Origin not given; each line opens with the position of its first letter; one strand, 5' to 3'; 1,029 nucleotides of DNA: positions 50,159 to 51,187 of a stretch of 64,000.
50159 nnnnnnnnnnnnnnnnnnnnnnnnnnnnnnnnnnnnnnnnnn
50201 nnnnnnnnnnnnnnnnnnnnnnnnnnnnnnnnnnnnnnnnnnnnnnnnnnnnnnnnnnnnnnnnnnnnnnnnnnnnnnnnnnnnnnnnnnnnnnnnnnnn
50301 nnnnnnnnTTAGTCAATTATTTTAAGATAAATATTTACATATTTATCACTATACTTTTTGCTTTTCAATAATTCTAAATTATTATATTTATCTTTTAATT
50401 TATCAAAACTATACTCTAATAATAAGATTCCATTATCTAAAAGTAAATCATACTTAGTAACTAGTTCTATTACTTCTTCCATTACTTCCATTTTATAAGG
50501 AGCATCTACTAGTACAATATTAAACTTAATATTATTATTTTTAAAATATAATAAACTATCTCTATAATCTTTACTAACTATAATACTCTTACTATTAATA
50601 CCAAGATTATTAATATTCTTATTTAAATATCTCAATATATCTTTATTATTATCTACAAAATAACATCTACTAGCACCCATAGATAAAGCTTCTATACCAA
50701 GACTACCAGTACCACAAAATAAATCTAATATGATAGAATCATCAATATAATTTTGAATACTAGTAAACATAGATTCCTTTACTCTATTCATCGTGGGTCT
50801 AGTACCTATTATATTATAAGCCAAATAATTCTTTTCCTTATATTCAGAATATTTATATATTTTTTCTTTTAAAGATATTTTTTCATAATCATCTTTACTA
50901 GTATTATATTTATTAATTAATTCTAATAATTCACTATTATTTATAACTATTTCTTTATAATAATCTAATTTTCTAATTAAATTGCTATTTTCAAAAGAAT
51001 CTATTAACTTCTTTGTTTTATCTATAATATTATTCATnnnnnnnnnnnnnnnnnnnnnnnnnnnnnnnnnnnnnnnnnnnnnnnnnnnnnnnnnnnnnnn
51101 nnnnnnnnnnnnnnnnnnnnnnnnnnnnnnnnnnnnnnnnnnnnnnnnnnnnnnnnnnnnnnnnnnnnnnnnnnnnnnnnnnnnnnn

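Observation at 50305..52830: About 1-kb segmental duplication of ylbF-like/rsmD/smpB-3' with gene fusion, pseudogene remnant and an inserted ORF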

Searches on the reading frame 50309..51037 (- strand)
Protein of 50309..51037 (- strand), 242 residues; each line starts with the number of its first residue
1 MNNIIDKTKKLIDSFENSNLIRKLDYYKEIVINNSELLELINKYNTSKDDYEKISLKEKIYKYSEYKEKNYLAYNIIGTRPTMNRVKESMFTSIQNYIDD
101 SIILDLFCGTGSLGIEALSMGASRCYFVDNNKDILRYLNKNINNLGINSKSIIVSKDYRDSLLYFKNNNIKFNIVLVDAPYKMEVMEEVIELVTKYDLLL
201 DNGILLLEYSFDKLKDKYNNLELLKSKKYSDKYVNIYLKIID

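Call 5: search_protein_families(library=pfam, proteins=[window:50309-51037:-], max_evalue=0.01)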
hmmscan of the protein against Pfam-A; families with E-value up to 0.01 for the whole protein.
window:50309-51037:- (242 aa): 10 families
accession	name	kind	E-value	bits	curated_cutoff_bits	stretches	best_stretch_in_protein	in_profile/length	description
PF03602.21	Cons_hypoth95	-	1.3e-40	139.5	24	1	65-237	7-181/182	Conserved hypothetical protein 95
PF09445.16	Methyltransf_15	-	4.9e-05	23.4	22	1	102-180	3-80/165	RNA cap guanine-N2 methyltransferase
PF02475.24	TRM5-TYW2_MTfase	-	9.3e-05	22.9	28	1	99-192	36-126/164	TRM5/TYW2 methyltransferase domain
PF13649.12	Methyltransf_25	-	0.00012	23.1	27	1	103-176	1-69/97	Methyltransferase domain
PF01170.24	UPF0020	-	0.00015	22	22.3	1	96-160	25-114/197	RMKL-like, methyltransferase domain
PF01189.24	Methyltr_RsmB-F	-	0.00017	21.8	27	1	99-180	8-88/199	16S rRNA methyltransferase RsmB/F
PF05175.20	MTS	-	0.00025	21.1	23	1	100-183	32-110/170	Methyltransferase small domain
PF06325.19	PrmA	-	0.00026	21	22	1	100-205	162-262/296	Ribosomal protein L11 methyltransferase (PrmA)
PF13847.12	Methyltransf_31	-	0.00037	20.6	27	1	102-194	6-98/145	Methyltransferase domain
PF06133.16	Com_YlbF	-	0.00074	20.4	23.9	1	4-89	1-85/105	Control of competence regulator ComK, YlbF/YmcA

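Call 9: find_encoding_contigs(protein=window:50309-51037:-, flank=6000, max_places=10)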
Protein window:50309-51037:- (242 aa): 24 contigs read that carry it; 10 places shown.
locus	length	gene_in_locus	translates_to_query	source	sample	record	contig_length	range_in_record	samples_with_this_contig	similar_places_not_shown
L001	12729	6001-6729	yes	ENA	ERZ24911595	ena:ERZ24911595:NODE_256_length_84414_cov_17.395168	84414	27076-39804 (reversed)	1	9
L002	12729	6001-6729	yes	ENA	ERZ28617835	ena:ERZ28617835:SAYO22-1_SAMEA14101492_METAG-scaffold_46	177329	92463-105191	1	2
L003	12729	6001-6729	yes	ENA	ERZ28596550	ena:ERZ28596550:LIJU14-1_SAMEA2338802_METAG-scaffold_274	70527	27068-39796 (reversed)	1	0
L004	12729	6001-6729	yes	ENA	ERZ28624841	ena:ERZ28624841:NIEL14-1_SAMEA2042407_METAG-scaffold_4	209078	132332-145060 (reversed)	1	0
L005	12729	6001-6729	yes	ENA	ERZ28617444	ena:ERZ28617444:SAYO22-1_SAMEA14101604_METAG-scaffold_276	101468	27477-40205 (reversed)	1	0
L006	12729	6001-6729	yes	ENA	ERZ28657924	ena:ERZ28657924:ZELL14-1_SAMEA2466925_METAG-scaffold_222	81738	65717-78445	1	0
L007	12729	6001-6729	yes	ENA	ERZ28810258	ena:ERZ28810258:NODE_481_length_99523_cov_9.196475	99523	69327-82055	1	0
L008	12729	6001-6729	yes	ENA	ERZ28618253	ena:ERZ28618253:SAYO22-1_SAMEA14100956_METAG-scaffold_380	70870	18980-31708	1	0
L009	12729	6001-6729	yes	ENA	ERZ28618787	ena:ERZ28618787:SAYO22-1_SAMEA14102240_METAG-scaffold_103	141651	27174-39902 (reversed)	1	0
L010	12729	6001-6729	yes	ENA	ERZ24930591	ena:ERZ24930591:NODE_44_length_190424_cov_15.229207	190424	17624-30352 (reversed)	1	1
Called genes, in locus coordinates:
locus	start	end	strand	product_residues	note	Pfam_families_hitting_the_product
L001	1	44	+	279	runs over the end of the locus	PF01171:ATP_bind_3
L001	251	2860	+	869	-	PF00690:Cation_ATPase_N, PF00122:E1-E2_ATPase, PF00702:Hydrolase, PF13246:Cation_ATPase, PF00689:Cation_ATPase_C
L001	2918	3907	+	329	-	-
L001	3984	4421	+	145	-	PF01668:SmpB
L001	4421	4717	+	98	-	-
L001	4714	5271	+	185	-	PF03602:Cons_hypoth95, PF02475:TRM5-TYW2_MTfase (weak), PF09445:Methyltransf_15 (weak)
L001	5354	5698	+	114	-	-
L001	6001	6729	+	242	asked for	PF03602:Cons_hypoth95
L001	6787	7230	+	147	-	PF07963:N_methyl (weak)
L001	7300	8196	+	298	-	PF01261:AP_endonuc_2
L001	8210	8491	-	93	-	-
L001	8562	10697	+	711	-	PF03717:PBP_dimer, PF00905:Transpeptidase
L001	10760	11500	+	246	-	-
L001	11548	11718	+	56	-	PF00471:Ribosomal_L33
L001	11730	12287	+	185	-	PF08207:EFP_N, PF01132:EFP, PF09285:Elong-fact-P_C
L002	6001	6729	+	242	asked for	PF03602:Cons_hypoth95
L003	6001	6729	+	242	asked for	PF03602:Cons_hypoth95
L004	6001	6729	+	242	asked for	PF03602:Cons_hypoth95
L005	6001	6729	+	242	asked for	PF03602:Cons_hypoth95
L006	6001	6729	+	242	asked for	PF03602:Cons_hypoth95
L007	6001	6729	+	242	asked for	PF03602:Cons_hypoth95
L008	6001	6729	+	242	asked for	PF03602:Cons_hypoth95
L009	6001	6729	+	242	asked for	PF03602:Cons_hypoth95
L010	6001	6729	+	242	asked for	PF03602:Cons_hypoth95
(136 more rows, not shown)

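Call 10: find_homologous_proteins(query=window:50309-51037:-)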
Query window:50309-51037:- (242 aa): 623 proteins with E <= 0.001 among 2324 candidates; the best 120 are listed.
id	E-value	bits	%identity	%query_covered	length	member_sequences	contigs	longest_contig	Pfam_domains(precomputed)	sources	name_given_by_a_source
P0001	1.9e-144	497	100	100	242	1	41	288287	PF03602.22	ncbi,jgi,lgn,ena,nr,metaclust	ncbi:putative uncharacterized protein [Clostridium sp. CAG:302]|nr:putative uncharacterized protein 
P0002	1.2e-143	494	100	100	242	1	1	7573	PF03602.22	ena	-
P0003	2.3e-143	493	99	100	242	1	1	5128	PF03602.22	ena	-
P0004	6.4e-143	492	99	100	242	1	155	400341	PF13847.13,PF03602.22,PF02475.24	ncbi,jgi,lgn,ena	jgi:RNA methyltransferase, rsmD family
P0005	9.8e-143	491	98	100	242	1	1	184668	PF13847.13,PF03602.22,PF02475.24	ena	-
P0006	1.6e-142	491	98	100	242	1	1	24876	PF13847.13,PF03602.22,PF02475.24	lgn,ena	-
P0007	1.6e-142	491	98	100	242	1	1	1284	PF13847.13,PF03602.22,PF02475.24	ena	-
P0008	1.7e-142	491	98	100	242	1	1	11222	PF13847.13,PF03602.22,PF02475.24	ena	-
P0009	1.8e-142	490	99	100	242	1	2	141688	PF03602.22,PF02475.24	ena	-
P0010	1.9e-142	490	98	100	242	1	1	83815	PF03602.22,PF02475.24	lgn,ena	-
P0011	1.9e-142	490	98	100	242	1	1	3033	PF13847.13,PF03602.22,PF02475.24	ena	-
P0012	2.2e-142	490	99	100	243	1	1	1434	PF03602.22,PF09445.17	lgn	-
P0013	2.5e-142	490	99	100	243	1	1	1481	PF13847.13,PF03602.22,PF02475.24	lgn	-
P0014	4.1e-142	489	98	100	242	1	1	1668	PF13847.13,PF03602.22,PF02475.24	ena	-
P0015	5.5e-142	489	98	100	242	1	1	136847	PF03602.22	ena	-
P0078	3.5e-137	473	94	100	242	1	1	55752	PF03602.22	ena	-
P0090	3.3e-132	457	93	100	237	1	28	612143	PF05175.21,PF03602.22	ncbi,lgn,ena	-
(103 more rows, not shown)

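Call 11: find_related_loci(query=window:50309-51037:-, collection=genome_contigs, flank=6000)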
Query window:50309-51037:- (242 aa) in genome_contigs; peptide patterns used: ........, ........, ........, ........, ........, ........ (x = any residue, [..] = any of these).
138 stretches matched a pattern; 61 encode a relative of the query (tblastn E <= 1e-3); 61 distinct loci.
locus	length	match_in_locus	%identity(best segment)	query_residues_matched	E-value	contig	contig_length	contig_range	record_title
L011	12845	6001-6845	89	1-242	3e-109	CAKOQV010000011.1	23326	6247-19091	MAG: uncultured Bacilli bacterium isolate REFINED_METABAT215_TOP10_CONTIGS_1500_ASSEMBLY_K77_MERGED__Nepal_MoBio_Fiber-H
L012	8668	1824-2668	88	1-242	3e-97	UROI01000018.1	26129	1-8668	uncultured Tenericutes bacterium isolate UMGS1185 genome assembly, contig: NODE_539_length_26129_cov_12.212012, whole ge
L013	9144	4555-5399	82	1-242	2e-97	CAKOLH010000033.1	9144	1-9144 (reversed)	MAG: uncultured Bacilli bacterium isolate REFINED_METABAT215_TOP10_CONTIGS_1500_ASSEMBLY_K77_MERGED__Hadza_MoBio_hadza-A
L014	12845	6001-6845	88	1-242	5e-108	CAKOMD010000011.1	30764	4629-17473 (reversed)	MAG: uncultured Bacilli bacterium isolate REFINED_METABAT215_TOP10_CONTIGS_1500_ASSEMBLY_K77_MERGED__Nepal_MoBio_Fiber-H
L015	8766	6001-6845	73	1-242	2e-90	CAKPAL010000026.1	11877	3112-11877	MAG: uncultured Bacilli bacterium isolate REFINED_METABAT215_TOP10_CONTIGS_1500_ASSEMBLY_K77_MERGED__Hadza_MoBio_hadza-A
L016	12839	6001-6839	74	1-240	2e-90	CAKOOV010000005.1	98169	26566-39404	MAG: uncultured Bacilli bacterium isolate REFINED_METABAT215_TOP10_CONTIGS_1500_ASSEMBLY_K77_MERGED__Hadza_PheChl_Fiber-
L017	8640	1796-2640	74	1-242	2e-80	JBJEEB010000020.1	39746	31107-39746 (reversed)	MAG: Bacilli bacterium isolate LOHA07_bin.021 NODE_215_length_39746_cov_9.922375, whole genome shotgun sequence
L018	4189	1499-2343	75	1-242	2e-80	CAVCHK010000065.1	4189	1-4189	Paludibacteraceae bacterium isolate G02611-L1_cleanbin_000020 genome assembly, contig: Spades_G02611-L1_contig_5679, who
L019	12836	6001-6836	73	1-239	4e-89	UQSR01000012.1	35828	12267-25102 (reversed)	uncultured Tenericutes bacterium isolate UMGS610 genome assembly, contig: NODE_590_length_35828_cov_9.124423, whole geno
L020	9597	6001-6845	75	1-242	1e-81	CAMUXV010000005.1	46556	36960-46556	MAG TPA_asm: uncultured Bacillales bacterium isolate SRR8387720_bin.82_metaWRAP_v1.3_MAG genome assembly, contig: ERZ142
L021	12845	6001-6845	72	1-242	5e-82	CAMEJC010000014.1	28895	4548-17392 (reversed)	MAG: uncultured Tenericutes bacterium isolate SRR15057922_bin.2_metaWRAP_v1.3_MAG genome assembly, contig: ERZ10407413.6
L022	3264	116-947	65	1-237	2e-71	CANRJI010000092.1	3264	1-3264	MAG: uncultured Bacilli bacterium isolate Lapin-021__bin10 genome assembly, contig: Lapin-021__NODE_38225_length_3264_co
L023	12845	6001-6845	66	1-242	2e-72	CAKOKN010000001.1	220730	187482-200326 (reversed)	MAG: uncultured Bacilli bacterium isolate REFINED_METABAT215_TOP10_CONTIGS_1500_ASSEMBLY_K77_MERGED__Hadza_MoBio_hadza-E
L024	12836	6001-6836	67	1-239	1e-70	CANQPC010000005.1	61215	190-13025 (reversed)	MAG: uncultured Bacilli bacterium isolate Lapin-032__bin43 genome assembly, contig: Lapin-032__NODE_840_length_61215_cov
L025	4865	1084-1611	54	67-242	2e-57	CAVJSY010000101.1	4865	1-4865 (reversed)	Oribacterium sp. isolate G02624-L1_cleanbin_000032 genome assembly, contig: Spades_G02624-L1_contig_6370, whole genome s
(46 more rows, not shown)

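Call 14: find_encoding_contigs(protein=P0090, flank=6000, max_places=4)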
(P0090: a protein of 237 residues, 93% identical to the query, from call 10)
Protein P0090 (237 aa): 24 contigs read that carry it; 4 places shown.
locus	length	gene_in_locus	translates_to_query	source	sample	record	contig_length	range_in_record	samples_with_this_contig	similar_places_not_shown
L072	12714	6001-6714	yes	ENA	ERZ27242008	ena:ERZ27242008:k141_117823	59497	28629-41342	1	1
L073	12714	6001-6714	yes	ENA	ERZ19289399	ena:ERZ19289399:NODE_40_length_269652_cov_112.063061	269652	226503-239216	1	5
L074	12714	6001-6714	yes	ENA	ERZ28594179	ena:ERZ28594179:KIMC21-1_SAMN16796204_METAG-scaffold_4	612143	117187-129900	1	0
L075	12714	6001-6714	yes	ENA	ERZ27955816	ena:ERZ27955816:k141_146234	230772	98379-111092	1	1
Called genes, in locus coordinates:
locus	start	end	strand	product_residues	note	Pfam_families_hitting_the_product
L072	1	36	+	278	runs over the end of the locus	PF01171:ATP_bind_3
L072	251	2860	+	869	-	PF00690:Cation_ATPase_N, PF00122:E1-E2_ATPase, PF00702:Hydrolase, PF13246:Cation_ATPase, PF00689:Cation_ATPase_C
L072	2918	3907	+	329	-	-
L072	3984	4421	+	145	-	PF01668:SmpB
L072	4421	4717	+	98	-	-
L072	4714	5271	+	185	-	PF03602:Cons_hypoth95, PF02475:TRM5-TYW2_MTfase (weak), PF13847:Methyltransf_31 (weak)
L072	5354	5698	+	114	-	-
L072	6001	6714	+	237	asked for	PF05175:MTS (weak), PF03602:Cons_hypoth95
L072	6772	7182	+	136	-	PF07963:N_methyl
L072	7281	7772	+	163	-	PF07963:N_methyl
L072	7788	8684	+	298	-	PF01261:AP_endonuc_2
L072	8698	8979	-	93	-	-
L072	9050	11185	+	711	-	PF03717:PBP_dimer, PF00905:Transpeptidase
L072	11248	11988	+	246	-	-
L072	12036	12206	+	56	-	PF00471:Ribosomal_L33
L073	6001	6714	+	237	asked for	PF05175:MTS (weak), PF03602:Cons_hypoth95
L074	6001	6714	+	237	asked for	PF05175:MTS (weak), PF03602:Cons_hypoth95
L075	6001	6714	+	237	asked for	PF05175:MTS (weak), PF03602:Cons_hypoth95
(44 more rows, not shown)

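Call 15: find_encoding_contigs(protein=P0078, flank=6000, max_places=2)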
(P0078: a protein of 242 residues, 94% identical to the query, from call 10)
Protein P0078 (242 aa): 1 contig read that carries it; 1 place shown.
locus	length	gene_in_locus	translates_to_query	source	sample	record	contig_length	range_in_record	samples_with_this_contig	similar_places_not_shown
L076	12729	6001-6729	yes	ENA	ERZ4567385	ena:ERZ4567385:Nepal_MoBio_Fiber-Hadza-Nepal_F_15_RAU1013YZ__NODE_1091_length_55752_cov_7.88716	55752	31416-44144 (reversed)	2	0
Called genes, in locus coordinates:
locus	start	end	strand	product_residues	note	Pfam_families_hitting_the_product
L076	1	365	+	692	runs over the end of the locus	PF00773:RNB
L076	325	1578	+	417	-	PF09587:PGA_cap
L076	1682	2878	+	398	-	PF09587:PGA_cap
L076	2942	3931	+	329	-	-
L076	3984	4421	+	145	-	PF01668:SmpB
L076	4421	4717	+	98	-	-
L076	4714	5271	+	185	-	PF03602:Cons_hypoth95, PF13847:Methyltransf_31 (weak)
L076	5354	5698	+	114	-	-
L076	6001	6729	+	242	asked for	PF03602:Cons_hypoth95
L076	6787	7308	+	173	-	PF07963:N_methyl (weak)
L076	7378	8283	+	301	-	PF01261:AP_endonuc_2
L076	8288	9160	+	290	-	PF07963:N_methyl (weak)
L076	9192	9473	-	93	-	-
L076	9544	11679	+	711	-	PF03717:PBP_dimer, PF00905:Transpeptidase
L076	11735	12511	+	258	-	-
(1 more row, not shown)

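Call 34: find_related_loci(query=window:50309-51037:-, collection=metagenome_contigs, flank=3500)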
Query window:50309-51037:- (242 aa) in metagenome_contigs; peptide patterns used: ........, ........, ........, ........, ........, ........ (x = any residue, [..] = any of these).
257 stretches matched a pattern; 79 encode a relative of the query (tblastn E <= 1e-3); 78 distinct loci.
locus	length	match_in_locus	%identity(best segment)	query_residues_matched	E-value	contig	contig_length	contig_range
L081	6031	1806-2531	95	1-242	1e-144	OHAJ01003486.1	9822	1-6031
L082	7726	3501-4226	99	1-242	7e-150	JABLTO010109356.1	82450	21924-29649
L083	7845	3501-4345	90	1-242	6e-101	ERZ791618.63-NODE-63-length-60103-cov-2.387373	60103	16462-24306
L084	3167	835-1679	90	1-242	5e-103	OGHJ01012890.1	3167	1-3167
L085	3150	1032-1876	90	1-242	5e-103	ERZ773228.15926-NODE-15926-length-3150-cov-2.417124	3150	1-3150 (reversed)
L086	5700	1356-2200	90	1-242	7e-100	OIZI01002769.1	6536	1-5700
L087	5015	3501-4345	89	1-242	8e-110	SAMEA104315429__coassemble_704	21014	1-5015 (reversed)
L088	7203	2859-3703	88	1-242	2e-97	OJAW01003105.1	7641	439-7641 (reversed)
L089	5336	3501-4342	88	1-241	9e-98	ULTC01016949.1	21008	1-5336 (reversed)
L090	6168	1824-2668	88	1-242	2e-97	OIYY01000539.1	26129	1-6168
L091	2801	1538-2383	60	1-242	3e-98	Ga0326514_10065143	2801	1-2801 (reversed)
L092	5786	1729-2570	85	1-241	4e-102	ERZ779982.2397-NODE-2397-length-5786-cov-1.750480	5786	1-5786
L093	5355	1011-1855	91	1-242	5e-93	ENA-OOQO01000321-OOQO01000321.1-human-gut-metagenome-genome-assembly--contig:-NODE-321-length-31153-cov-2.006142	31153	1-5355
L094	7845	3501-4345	91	1-242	5e-93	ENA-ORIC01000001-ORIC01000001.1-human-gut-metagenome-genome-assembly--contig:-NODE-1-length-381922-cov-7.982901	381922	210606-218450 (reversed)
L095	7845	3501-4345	91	1-242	9e-93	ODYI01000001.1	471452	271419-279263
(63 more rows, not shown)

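Call 42: search_protein_families(library=padloc, proteins=[window:50309-51037:-], max_evalue=1)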
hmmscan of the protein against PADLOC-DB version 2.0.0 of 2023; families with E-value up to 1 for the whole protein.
window:50309-51037:- (242 aa): 4 families
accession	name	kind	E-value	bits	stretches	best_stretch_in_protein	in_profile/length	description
PDLC04134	mad2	-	1.6e-15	54.9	1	33-207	230-394/492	mads_2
PDLC03371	MTase_II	-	0.0033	15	1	99-144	210-254/260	Type II methyltransferase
PDLC03378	MTase_II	-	0.0081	13.5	1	103-153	5-55/344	Type II methyltransferase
PDLC03300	MTase_II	-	0.0089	13.1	1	101-147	236-281/302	Type II methyltransferase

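Call 43: search_protein_families(library=ncbifam, proteins=[window:50309-51037:-], max_evalue=0.1)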
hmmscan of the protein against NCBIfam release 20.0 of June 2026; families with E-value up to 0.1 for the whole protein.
window:50309-51037:- (242 aa): 22 families
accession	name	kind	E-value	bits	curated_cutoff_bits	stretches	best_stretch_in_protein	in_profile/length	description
TIGR00095.1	TIGR00095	equivalog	1.2e-39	135.9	117.5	1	64-234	17-188/194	16S rRNA (guanine(966)-N(2))-methyltransferase RsmD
NF008157.0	PRK10909.1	equivalog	2.3e-22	79.8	302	1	76-210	30-160/199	16S rRNA (guanine(966)-N(2))-methyltransferase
TIGR02469.1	CbiT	equivalog_domain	6.2e-07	29.7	78.3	1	92-164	13-80/124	precorrin-6Y C5,15-methyltransferase (decarboxylating) subunit CbiT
NF001556.0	PRK00377.1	equivalog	4.2e-06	26.7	238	1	99-177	40-117/198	cobalt-precorrin-6Y C(15)-methyltransferase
NF011707.0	PRK15128.1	equivalog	6.5e-06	25.2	712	1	93-194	214-316/396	23S rRNA (cytosine(1962)-C(5))-methyltransferase RlmI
NF008748.0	PRK11783.1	equivalog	1.3e-05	23.7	466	1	46-180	489-620/704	bifunctional 23S rRNA (guanine(2069)-N(7))-methyltransferase RlmK/23S rRNA (guanine(2445)-N(2))-methyltransferase RlmL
NF001785.0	PRK00517.2-2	equivalog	1.8e-05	24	188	1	97-234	143-275/282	50S ribosomal protein L11 methyltransferase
TIGR01177.1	TIGR01177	hypoth_equivalog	2.1e-05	24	316.55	1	101-184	184-261/330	TIGR01177 family methyltransferase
NF043040.1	corrin_prot_MT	hypoth_equivalog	2.6e-05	23.8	180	1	79-155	23-96/216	corrinoid protein-associated methyltransferase CpaM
NF046099.1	RSP_2647_MTase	equivalog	2.7e-05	23.2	600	1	96-180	214-298/391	RSP_2647 family RNA methyltransferase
TIGR00479.1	rumA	equivalog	3.6e-05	22.8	183.55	1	88-192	279-387/432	23S rRNA (uracil(1939)-C(5))-methyltransferase RlmD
TIGR03534.1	RF_mod_PrmC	equivalog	5.7e-05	22.7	199.1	1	101-183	90-168/253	peptide chain release factor N(5)-glutamine methyltransferase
TIGR00536.1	hemK_fam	subfamily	0.00028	20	115.5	1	90-163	105-179/286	HemK family protein methyltransferase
TIGR00446.1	nop2p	subfamily_domain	0.00039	19.8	210.45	1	122-182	95-151/264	NOL1/NOP2/sun family putative RNA methylase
TIGR00406.1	prmA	equivalog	0.00088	18.8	183.15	1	100-205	160-261/288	50S ribosomal protein L11 methyltransferase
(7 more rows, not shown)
